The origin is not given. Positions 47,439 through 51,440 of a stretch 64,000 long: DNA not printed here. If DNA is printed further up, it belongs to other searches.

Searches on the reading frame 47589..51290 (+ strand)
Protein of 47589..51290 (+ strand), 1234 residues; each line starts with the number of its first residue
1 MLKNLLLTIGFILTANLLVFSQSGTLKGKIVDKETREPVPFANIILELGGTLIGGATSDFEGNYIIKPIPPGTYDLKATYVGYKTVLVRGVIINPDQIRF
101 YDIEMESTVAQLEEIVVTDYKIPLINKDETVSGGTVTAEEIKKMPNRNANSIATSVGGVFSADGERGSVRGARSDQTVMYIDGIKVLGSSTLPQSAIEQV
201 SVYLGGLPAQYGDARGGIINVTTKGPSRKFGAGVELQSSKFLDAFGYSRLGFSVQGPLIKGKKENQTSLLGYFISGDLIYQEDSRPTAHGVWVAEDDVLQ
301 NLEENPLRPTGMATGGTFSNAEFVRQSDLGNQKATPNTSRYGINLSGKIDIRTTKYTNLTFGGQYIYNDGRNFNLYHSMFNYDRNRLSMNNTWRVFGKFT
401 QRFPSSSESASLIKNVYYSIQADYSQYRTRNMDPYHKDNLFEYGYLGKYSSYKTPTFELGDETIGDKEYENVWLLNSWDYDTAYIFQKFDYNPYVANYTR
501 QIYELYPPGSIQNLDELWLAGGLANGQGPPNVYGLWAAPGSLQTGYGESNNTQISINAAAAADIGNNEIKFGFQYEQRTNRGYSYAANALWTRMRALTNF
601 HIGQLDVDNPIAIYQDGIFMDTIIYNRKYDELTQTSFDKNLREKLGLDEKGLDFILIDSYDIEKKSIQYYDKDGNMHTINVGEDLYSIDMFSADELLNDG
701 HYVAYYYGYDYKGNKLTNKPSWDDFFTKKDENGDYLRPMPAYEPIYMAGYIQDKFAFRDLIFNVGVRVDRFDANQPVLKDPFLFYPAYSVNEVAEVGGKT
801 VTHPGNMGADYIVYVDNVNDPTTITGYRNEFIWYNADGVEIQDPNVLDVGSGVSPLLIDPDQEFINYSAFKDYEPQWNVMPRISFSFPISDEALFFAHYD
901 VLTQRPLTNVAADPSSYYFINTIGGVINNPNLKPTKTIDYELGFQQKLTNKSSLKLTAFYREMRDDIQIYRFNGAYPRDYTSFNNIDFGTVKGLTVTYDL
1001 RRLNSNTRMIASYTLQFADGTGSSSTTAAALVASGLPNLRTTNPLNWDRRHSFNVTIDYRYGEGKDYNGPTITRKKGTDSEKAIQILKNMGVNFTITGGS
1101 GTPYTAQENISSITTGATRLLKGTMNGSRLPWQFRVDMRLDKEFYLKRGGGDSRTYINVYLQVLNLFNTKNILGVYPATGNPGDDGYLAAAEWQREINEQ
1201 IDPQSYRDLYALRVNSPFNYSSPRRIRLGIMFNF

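Call 18: search_protein_families(library=pfam, proteins=[window:47589-51290:+], max_evalue=0.001)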
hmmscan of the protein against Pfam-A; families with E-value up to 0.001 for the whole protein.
window:47589-51290:+ (1234 aa): 3 families
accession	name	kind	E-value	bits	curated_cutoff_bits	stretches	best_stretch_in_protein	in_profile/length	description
PF13715.12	CarbopepD_reg_2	-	3e-15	56.5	32.2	1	26-117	1-88/88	CarboxypepD_reg-like domain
PF13620.12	CarboxypepD_reg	-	1.9e-13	51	32.3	1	25-105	1-81/82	Carboxypeptidase regulatory-like domain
PF07715.20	Plug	-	8.4e-09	36.3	23.9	1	131-217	7-106/107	TonB-dependent Receptor Plug Domain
